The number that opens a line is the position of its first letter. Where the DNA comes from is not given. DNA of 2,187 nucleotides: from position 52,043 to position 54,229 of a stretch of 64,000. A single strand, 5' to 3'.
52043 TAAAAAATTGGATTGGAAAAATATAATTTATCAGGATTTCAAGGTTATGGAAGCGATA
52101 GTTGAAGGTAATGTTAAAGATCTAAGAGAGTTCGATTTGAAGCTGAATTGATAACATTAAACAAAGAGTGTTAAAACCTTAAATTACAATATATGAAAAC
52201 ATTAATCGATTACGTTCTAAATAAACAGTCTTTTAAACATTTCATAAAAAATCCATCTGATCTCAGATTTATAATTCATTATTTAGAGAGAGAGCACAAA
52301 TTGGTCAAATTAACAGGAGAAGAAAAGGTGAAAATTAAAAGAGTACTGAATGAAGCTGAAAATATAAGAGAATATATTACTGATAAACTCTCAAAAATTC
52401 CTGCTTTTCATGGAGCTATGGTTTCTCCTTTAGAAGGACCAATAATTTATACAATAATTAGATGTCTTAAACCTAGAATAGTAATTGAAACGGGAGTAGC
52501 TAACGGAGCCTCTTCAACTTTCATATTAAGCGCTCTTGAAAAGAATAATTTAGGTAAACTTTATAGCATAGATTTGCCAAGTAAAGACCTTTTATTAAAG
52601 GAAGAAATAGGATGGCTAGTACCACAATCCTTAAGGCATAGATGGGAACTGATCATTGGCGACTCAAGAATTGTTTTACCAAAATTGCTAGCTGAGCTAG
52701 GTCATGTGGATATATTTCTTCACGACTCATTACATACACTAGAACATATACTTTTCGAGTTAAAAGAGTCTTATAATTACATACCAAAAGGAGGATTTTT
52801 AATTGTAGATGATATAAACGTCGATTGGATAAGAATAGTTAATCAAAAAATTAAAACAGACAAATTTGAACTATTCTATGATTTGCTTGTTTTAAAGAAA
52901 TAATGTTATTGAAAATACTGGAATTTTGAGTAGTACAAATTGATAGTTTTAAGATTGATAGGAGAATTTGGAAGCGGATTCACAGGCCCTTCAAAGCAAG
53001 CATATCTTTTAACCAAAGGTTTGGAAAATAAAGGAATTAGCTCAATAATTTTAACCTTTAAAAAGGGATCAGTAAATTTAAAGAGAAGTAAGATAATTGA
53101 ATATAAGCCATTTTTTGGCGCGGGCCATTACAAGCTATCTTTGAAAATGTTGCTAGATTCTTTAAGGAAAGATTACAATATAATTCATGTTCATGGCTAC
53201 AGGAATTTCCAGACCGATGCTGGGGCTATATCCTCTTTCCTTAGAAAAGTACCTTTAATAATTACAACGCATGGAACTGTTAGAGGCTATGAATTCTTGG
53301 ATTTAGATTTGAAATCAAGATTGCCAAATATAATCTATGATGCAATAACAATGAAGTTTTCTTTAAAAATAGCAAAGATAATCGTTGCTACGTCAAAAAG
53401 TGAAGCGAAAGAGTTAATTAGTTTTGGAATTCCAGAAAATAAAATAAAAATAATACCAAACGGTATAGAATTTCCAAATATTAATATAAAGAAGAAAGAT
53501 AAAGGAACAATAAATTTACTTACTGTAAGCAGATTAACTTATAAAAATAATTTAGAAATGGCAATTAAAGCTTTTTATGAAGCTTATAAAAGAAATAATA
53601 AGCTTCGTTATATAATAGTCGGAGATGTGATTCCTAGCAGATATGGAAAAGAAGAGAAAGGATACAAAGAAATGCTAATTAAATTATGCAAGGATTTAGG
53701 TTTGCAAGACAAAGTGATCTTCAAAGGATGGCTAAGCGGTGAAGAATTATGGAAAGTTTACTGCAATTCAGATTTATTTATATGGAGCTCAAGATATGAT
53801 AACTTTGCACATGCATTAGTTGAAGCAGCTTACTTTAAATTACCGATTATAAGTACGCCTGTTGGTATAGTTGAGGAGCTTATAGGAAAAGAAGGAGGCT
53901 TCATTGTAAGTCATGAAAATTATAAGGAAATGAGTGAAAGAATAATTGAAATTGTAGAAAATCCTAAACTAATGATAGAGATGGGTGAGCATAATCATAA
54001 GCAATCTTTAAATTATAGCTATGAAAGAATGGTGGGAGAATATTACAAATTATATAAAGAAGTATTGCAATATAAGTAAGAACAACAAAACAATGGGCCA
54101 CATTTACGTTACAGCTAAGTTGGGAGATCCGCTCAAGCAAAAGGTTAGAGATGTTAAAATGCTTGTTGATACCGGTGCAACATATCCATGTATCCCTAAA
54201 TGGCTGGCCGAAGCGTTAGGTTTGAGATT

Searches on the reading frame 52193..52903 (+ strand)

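Call 3: search_protein_families(library=pfam, proteins=[window:52193-52903:+], max_evalue=0.1)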
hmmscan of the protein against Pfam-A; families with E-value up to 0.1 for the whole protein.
window:52193-52903:+ (236 aa): 4 families
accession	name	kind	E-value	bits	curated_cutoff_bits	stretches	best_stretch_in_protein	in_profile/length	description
PF13578.12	Methyltransf_24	-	1.4e-17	64.9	26.3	1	98-208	1-105/105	Methyltransferase domain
PF04989.18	RMNT_CmcI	-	6.3e-08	33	23.2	1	88-211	27-151/206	Rhamnosyl O-methyltransferase/CmcI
PF05711.17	TylF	-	0.013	15.2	23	0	190-214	211-236/264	Macrocin-O-methyltransferase (TylF)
PF06667.17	PspB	-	0.038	14.5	25.6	0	26-62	21-57/73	Phage shock protein B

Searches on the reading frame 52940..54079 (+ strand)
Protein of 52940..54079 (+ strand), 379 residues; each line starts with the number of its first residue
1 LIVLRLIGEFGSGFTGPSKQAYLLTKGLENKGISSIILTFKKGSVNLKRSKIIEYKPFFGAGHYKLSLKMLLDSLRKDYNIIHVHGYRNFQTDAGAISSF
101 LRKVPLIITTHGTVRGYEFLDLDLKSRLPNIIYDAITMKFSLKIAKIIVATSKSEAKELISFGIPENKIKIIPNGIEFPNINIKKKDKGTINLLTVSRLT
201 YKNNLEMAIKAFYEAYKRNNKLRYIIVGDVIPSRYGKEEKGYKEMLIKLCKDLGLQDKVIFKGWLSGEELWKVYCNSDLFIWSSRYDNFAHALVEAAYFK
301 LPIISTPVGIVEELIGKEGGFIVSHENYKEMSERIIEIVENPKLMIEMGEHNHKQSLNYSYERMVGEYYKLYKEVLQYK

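Call 3: search_protein_families(library=pfam, proteins=[window:52940-54079:+], max_evalue=0.1)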
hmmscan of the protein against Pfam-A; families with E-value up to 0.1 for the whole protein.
window:52940-54079:+ (379 aa): 6 families
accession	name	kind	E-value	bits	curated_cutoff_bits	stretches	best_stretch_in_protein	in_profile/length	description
PF00534.26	Glycos_transf_1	-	7.1e-32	110.7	26.4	1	182-353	7-170/172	Glycosyl transferases group 1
PF13692.12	Glyco_trans_1_4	-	7.2e-22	78.6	27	1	192-341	3-142/142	Glycosyl transferases group 1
PF13439.12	Glyco_transf_4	-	2.2e-18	67.3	28.5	1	16-177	3-167/170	Glycosyltransferase Family 4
PF13579.12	Glyco_trans_4_4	-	4.5e-09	37.3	29.7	1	72-175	67-158/158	Glycosyl transferase 4-like domain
PF13524.12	Glyco_trans_1_2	-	3.1e-06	27.7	25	1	212-363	5-137/144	Glycosyl transferase-like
PF13477.12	Glyco_trans_4_2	-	0.0054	17.3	23.4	1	68-151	66-138/139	Glycosyl transferase 4-like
